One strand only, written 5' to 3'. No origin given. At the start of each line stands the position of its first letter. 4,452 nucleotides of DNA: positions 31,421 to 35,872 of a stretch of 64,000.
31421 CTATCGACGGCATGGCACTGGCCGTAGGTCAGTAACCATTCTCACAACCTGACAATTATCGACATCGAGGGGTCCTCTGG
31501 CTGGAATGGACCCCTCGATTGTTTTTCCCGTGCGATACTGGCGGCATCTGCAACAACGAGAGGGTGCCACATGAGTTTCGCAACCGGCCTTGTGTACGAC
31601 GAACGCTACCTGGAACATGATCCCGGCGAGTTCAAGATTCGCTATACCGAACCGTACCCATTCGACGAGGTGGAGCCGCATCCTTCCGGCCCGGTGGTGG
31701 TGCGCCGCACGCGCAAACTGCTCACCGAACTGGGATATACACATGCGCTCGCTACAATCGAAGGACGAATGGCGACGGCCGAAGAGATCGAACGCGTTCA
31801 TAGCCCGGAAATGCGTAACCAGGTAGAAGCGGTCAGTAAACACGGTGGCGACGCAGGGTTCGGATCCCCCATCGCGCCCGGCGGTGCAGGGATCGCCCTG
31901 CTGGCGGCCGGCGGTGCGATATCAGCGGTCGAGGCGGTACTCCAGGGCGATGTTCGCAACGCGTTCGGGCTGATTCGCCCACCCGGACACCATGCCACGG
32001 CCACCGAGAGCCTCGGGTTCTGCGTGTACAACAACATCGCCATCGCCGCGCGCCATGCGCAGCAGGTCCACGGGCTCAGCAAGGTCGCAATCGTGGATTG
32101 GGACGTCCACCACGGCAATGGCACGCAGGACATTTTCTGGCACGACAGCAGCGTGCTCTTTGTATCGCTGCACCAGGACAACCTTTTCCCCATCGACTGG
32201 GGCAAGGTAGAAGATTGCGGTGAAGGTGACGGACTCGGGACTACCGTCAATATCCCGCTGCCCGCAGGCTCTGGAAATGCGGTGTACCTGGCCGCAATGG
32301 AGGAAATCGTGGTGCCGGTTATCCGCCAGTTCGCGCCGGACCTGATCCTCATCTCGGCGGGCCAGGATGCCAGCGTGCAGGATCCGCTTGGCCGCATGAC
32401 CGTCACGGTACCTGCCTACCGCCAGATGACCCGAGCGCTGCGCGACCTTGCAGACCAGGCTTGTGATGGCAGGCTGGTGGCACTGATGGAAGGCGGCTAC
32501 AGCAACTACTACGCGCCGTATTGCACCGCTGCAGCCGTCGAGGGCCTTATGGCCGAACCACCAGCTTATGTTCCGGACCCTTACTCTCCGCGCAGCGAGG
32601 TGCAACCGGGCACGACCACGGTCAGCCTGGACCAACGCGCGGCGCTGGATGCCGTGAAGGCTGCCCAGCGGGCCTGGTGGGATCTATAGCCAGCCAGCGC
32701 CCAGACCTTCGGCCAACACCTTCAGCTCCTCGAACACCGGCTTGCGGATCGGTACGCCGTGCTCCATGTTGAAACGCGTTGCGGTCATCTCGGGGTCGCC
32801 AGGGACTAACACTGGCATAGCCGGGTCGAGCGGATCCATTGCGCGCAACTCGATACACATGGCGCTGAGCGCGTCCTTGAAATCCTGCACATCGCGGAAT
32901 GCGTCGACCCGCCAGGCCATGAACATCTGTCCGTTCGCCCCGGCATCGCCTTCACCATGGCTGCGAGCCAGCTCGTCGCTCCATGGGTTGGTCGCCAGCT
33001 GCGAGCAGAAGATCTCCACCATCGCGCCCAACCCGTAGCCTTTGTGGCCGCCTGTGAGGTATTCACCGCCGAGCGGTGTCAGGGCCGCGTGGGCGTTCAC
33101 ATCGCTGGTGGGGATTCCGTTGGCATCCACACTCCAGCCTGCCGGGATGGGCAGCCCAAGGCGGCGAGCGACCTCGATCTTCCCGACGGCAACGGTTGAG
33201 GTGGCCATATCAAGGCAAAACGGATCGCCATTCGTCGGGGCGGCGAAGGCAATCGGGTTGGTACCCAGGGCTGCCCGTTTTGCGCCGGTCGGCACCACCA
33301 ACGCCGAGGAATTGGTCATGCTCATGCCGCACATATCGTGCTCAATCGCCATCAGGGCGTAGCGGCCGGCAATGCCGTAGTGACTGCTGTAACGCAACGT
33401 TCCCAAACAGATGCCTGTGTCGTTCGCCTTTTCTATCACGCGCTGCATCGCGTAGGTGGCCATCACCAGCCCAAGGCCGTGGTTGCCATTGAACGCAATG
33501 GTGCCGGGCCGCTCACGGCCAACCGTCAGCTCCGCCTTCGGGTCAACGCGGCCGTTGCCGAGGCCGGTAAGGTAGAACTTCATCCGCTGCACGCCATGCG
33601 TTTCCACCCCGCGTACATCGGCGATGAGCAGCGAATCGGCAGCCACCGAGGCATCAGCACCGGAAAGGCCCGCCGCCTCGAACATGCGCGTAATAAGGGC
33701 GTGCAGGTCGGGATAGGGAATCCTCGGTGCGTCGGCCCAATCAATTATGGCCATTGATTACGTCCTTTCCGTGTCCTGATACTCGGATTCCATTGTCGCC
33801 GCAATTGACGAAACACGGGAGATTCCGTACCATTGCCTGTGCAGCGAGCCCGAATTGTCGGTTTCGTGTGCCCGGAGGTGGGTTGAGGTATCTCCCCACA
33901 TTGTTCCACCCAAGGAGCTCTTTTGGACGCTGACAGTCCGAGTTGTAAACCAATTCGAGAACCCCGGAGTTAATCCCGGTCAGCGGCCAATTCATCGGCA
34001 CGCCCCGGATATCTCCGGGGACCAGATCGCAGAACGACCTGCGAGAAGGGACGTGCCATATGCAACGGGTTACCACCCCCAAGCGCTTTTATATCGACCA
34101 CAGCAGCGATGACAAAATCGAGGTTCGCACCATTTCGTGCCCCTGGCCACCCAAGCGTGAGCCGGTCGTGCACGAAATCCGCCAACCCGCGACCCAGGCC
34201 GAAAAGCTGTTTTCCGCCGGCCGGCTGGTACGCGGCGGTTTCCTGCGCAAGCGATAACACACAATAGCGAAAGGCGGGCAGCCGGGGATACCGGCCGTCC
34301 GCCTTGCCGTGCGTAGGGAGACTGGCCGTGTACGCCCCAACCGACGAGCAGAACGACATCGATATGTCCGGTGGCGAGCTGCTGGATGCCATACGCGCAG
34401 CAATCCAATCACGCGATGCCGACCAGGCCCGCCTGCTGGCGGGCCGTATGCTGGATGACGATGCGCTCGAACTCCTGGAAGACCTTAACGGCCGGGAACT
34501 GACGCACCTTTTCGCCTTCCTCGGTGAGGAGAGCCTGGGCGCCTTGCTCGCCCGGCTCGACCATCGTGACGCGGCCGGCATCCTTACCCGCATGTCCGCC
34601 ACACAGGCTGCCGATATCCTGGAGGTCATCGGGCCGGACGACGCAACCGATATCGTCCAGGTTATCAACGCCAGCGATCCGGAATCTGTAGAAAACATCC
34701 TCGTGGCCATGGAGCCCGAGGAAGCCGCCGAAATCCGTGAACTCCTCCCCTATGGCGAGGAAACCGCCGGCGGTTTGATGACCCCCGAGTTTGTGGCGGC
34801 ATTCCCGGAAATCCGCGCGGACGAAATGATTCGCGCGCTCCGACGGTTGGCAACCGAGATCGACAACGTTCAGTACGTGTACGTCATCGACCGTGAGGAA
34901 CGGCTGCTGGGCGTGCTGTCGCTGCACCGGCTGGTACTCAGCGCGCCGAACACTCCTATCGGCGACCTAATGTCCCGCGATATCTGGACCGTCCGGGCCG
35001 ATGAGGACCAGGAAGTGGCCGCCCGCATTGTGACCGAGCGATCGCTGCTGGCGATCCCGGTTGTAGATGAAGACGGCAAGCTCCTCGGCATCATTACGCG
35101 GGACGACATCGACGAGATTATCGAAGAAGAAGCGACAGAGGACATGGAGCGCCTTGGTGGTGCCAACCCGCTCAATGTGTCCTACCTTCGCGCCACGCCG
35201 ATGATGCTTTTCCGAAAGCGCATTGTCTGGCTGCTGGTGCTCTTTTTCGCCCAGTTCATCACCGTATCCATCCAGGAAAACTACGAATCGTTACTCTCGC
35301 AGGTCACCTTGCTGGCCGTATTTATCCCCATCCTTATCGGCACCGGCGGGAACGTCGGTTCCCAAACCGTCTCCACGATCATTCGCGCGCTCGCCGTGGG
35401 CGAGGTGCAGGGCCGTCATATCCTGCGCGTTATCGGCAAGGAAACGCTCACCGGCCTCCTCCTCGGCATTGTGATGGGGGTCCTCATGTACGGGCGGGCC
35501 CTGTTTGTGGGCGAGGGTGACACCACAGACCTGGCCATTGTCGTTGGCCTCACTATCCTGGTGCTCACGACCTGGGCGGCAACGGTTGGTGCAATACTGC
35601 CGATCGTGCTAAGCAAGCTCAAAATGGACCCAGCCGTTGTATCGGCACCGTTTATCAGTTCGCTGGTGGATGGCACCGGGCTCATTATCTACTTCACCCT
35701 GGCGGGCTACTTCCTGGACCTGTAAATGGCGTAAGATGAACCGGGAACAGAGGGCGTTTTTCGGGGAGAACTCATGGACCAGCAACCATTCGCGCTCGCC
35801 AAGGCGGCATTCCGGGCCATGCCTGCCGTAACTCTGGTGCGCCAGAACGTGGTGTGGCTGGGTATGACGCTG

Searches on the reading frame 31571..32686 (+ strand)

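Call 27: search_protein_families(library=pfam, proteins=[window:31571-32686:+], max_evalue=0.00001)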
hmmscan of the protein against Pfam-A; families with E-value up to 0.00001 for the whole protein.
window:31571-32686:+ (372 aa): 1 family
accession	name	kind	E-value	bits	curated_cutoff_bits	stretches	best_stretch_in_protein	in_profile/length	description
PF00850.24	Hist_deacetyl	-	2.1e-89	300.3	27.9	1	37-325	1-297/298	Histone deacetylase domain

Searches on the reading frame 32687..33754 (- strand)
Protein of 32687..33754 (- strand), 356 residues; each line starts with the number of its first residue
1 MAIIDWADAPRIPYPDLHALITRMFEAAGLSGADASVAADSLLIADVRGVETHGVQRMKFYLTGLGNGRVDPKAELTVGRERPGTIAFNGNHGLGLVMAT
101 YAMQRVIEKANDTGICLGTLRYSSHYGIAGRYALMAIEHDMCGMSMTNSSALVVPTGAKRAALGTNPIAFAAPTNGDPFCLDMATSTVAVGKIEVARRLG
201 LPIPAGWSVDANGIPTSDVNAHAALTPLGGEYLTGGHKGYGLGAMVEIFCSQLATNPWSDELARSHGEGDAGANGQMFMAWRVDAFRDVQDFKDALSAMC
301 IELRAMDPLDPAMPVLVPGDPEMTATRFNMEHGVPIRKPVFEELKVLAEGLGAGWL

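Call 27: search_protein_families(library=pfam, proteins=[window:32687-33754:-], max_evalue=0.00001)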
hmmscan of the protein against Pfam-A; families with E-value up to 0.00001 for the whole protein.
window:32687-33754:- (356 aa): 1 family
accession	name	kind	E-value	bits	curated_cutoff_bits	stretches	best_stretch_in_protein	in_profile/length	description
PF02615.19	Ldh_2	-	6.2e-107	358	38.8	1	13-345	2-333/333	Malate/L-lactate dehydrogenase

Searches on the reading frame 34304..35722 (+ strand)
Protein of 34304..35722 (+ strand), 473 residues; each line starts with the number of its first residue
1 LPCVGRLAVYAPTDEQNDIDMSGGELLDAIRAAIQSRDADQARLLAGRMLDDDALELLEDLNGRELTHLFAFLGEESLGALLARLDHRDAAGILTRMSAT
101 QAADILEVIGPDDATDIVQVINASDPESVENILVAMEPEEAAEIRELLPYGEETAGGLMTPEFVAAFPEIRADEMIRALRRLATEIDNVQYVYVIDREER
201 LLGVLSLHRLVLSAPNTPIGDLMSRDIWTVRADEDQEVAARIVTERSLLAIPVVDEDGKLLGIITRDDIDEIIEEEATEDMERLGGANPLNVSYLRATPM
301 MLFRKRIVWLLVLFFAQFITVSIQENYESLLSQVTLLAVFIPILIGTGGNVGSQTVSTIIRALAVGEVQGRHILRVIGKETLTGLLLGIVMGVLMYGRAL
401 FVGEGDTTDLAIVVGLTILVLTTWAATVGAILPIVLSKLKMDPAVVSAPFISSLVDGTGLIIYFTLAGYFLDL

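Call 27: search_protein_families(library=pfam, proteins=[window:34304-35722:+], max_evalue=0.00001)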
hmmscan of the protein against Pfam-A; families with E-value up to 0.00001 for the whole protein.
window:34304-35722:+ (473 aa): 3 families
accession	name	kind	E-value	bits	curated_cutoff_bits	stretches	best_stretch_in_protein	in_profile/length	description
PF01769.21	MgtE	-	7.1e-34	117.2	27.6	1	341-466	1-125/125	Divalent cation transporter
PF00571.33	CBS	-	1.6e-19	70.4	24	1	219-273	1-55/57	CBS domain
PF03448.22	MgtE_N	-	5.5e-16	59.4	25.9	1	53-153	5-102/102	MgtE intracellular N domain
